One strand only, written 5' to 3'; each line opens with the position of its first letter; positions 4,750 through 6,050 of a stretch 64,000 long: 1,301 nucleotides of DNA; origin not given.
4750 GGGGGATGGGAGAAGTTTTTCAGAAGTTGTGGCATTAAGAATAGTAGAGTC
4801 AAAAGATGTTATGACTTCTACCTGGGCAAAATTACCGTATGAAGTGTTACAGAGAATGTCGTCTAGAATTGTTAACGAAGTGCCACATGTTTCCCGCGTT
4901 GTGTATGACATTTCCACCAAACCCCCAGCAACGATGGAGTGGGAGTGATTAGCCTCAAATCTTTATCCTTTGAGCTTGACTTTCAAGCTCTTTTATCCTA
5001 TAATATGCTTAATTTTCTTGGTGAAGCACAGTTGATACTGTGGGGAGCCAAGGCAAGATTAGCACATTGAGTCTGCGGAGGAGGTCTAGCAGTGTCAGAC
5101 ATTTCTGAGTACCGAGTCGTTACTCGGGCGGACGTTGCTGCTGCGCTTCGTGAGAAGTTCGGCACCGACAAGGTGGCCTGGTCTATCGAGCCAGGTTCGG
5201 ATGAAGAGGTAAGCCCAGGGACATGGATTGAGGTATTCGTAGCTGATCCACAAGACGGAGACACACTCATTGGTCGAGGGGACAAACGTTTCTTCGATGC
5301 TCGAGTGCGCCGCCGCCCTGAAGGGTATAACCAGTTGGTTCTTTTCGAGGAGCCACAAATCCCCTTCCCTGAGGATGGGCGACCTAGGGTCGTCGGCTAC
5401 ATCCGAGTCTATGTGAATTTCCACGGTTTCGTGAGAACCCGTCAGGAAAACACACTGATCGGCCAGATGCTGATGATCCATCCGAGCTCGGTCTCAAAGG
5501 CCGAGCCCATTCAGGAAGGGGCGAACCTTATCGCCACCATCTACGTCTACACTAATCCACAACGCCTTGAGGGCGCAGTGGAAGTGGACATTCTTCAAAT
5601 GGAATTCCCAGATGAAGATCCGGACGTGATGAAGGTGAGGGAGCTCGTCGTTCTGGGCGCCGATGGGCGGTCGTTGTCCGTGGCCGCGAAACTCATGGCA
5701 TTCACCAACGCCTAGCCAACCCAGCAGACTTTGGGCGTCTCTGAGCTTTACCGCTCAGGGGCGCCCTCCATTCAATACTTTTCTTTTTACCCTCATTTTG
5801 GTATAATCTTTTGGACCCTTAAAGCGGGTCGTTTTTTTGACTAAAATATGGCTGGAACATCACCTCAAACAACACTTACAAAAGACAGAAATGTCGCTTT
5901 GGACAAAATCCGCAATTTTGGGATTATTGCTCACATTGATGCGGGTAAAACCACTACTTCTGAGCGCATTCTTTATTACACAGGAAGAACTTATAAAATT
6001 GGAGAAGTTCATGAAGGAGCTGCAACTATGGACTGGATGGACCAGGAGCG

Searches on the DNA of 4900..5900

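Call 80: search_rna_families(source=window, start=4900, end=5900, threshold=evalue, max_evalue=1)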
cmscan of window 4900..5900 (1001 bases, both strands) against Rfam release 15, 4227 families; matches with E-value up to 1: 1.
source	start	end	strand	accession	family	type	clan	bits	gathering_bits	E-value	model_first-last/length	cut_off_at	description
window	5724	5769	+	RF02826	Scr6925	Gene; sRNA;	-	20.8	50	0.6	1-131/131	no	Streptomyces RNA 6925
